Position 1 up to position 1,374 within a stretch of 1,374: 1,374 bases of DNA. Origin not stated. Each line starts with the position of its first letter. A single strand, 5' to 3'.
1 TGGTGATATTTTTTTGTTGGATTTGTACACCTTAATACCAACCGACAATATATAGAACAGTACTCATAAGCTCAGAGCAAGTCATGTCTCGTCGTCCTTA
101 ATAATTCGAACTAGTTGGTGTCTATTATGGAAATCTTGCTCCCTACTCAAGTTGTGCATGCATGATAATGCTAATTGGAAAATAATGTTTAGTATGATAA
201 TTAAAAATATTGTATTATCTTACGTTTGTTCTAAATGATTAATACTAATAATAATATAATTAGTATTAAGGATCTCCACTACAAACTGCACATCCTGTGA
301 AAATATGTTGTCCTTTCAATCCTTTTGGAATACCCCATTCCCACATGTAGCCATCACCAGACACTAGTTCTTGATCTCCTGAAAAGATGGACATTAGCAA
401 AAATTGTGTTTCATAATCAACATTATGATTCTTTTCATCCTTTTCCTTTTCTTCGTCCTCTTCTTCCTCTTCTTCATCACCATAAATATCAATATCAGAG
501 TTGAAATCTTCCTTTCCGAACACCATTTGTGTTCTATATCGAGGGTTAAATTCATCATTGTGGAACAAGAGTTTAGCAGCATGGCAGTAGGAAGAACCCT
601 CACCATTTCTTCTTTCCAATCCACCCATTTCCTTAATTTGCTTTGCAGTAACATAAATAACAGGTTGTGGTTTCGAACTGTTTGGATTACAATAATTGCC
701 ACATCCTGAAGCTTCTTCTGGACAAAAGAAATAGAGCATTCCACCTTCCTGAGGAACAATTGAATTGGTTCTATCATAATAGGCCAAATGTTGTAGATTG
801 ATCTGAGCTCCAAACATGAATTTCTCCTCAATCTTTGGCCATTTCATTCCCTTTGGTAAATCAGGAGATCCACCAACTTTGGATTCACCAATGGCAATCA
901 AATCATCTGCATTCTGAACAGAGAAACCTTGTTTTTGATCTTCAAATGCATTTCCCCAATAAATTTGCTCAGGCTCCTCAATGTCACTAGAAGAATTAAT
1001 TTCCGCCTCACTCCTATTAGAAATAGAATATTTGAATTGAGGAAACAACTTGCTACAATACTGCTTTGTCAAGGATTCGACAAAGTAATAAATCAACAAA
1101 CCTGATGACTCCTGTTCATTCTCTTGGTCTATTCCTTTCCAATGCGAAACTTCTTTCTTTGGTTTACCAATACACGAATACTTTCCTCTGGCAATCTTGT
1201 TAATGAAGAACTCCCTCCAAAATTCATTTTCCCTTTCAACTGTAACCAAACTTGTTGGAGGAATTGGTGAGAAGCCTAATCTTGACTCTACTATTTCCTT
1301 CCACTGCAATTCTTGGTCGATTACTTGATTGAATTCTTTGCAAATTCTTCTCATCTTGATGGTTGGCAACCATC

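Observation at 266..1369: Bacterial-type DUF1963/YwqG-like domain in a gene with eukaryote-like (yeast-like) codon usage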

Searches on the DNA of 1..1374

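Call 41: search_rna_families(source=window, threshold=evalue, max_evalue=1)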
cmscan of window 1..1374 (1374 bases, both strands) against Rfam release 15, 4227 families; matches with E-value up to 1: 1.
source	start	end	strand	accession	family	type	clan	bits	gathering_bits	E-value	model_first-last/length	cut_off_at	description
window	392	463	-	RF01306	sR52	Gene; snRNA; snoRNA; CD-box;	-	26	50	0.0061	1-60/60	no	Small nucleolar RNA sR52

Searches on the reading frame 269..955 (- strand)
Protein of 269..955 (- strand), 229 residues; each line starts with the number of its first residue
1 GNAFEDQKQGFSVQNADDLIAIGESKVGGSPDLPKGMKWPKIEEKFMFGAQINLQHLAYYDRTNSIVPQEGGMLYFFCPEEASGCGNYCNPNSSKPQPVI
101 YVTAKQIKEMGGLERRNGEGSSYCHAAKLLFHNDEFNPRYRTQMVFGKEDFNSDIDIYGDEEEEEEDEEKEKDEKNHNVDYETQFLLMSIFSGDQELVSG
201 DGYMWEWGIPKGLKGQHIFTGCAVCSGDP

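Call 23: find_homologous_proteins(query=A2, max_evalue=0.00001)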
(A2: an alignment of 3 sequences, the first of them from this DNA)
Query A2 (3 sequences) (216 aa, profile of the alignment): 25 proteins with E <= 0.00001 among 2140 candidates.
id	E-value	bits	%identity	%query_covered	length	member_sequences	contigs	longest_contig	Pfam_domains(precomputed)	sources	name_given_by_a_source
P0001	1.5e-108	380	100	100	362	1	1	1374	PF09234.16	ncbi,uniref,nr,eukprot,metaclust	ncbi:predicted protein [Naegleria gruberi]|uniref:Predicted protein n=1 Tax=Naegleria gruberi TaxID=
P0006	5.7e-23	100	27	56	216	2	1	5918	PF09234.16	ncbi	-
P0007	3.0e-17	81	42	30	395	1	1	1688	PF23598.2,PF09234.16,PF13855.13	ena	-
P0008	4.3e-17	81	36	58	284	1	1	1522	PF09234.16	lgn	-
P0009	6.1e-16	77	41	45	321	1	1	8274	PF09234.16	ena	-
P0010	1.8e-15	75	36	35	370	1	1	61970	PF09234.16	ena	-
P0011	2.3e-12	65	51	29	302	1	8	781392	PF09234.16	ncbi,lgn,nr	ncbi:YwqG family protein [Bacillus luti]|nr:hypothetical protein BC2903_30180 [Bacillus cereus]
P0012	5.0e-12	64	44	40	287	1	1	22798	PF09234.16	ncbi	ncbi:MAG: YwqG family protein [Armatimonadota bacterium]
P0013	8.1e-12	63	48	28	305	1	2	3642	PF09234.16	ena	-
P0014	3.3e-10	58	40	45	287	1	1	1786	PF09234.16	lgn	-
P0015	4.5e-10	58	46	27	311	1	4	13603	PF09234.16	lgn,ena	-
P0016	6.3e-10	57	50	27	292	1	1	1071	PF09234.16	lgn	-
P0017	2.5e-9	55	38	31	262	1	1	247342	PF09234.16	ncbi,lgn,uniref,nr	ncbi:YwqG family protein [Sutcliffiella rhizosphaerae]|uniref:DUF1963 domain-containing protein n=1 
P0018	6.6e-9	54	41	28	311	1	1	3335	PF09234.16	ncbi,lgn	ncbi:MAG: YwqG family protein [Bacteroidota bacterium]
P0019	9.9e-9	53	32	27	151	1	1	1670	PF09234.16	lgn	-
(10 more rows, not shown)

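Call 40: search_solved_structures(query=A4, max_evalue=1, show_alignments=1)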
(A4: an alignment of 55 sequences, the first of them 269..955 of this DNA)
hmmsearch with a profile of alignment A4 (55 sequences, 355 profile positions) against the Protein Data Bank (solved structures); distinct sequences matched with E-value up to 1: 2.
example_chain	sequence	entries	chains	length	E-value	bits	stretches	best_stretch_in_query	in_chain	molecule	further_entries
1pv5_A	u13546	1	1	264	1.4e-20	77.6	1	57-294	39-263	Hypothetical protein ywqG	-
4p9f_A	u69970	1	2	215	0.86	12.5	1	162-255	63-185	HTH-type transcriptional regulator mcbR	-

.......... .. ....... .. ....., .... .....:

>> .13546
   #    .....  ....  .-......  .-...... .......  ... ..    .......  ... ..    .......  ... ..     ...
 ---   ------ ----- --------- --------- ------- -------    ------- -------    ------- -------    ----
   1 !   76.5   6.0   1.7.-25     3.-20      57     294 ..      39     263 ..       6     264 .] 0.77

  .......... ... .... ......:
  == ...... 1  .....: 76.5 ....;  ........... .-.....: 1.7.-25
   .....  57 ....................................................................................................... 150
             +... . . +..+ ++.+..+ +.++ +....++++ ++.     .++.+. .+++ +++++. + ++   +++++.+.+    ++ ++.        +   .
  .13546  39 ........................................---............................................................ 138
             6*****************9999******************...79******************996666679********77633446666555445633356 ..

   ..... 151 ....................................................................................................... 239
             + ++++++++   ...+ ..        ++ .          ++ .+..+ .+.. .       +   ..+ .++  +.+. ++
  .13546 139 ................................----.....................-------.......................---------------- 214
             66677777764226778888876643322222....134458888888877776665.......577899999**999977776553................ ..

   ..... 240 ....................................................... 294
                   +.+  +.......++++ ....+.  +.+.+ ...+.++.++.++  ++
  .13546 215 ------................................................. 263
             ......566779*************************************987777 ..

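Call 45: predict_structure(alignment_id=A4)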
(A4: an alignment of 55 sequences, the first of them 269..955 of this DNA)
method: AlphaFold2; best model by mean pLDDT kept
length: 229 residues; sequences in the alignment: 55
mean_pLDDT: 78.9   pTM: 0.78
mean pLDDT of the five models: 78.9, 77.5, 76.4, 75.7, 74.1
residues with pLDDT >= 90: 94; 70-90: 61; 50-70: 51; < 50: 23
segments of 3 or more residues with pLDDT < 50: 1-3, 153-164, 174-176
pLDDT, mean of each block of 10 residues (from residue 1): 47 80 96 95 86 96 92 94 76 86 98 89 89 73 58 47 51 53 80 70 84 90 84
secondary structure, 60 per line:
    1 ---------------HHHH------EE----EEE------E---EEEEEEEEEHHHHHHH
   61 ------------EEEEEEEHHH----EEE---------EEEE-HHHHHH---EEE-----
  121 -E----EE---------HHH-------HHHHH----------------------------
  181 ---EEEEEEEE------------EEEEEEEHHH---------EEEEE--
elements in order: H16-19 E32-34 E45-53 H54-60 E73-79 E87-89 E99-102 H104-109 E113-115 H148-152 E184-191 E204-210 E223-227

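Call 70: fold_search(model_id=the predicted structure, library=viral)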
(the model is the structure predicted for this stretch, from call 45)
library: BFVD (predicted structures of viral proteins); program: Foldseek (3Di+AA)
matches with E <= 10: 55; with E <= 0.001: 0
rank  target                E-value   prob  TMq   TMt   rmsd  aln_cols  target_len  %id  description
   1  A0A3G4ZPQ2            2.8e-01  0.07  0.13  0.10  14.3       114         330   12  SNF1-related kinase regulatory subunit beta-2 [Terrestrivirus sp.]
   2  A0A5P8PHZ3            7.5e-01  0.04  0.11  0.15  13.2       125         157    7  (no name in the UniProt tables at hand)
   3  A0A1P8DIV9            8.0e-01  0.07  0.15  0.09  15.1       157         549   10  (no name in the UniProt tables at hand)
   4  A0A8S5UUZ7            2.7e+00  0.01  0.13  0.13  20.6       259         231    7  DUF5655 domain-containing protein [Siphoviridae sp. ctaDn21]
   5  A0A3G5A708            3.2e+00  0.01  0.11  0.15  12.3       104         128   10  Uncharacterized protein [Hyperionvirus sp.]
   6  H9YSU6                3.6e+00  0.01  0.11  0.14  14.9       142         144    5  (no name in the UniProt tables at hand)
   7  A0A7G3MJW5            3.8e+00  0.02  0.16  0.18  13.7       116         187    9  (no name in the UniProt tables at hand)
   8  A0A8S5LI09            4.0e+00  0.01  0.07  0.06  19.9        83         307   17  Helix-turn-helix domain protein [Siphoviridae sp. ctR0j7]
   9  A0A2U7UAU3            4.3e+00  0.02  0.17  0.16  18.8       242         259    9  Uncharacterized protein [Pandoravirus quercus]
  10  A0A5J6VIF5            4.3e+00  0.02  0.13  0.11  19.9       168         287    8  Proliferating cell nuclear antigen [Megaviridae environmental sample]
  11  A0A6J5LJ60            4.8e+00  0.01  0.11  0.07  22.6       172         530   14  Uncharacterized protein [uncultured Caudovirales phage]
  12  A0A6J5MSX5            5.0e+00  0.03  0.13  0.32   7.2        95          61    7  Uncharacterized protein [uncultured Caudovirales phage]
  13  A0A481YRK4            5.0e+00  0.01  0.07  0.07  14.1        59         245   14  Uncharacterized protein [Marseillevirus LCMAC101]
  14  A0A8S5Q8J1            5.3e+00  0.01  0.09  0.08  15.6        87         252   11  Repressor domain protein [Siphoviridae sp. ctdVv30]
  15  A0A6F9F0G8            5.3e+00  0.01  0.08  0.08  18.1       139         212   10  EO2-4 (Fragment) [Catfish adomavirus]
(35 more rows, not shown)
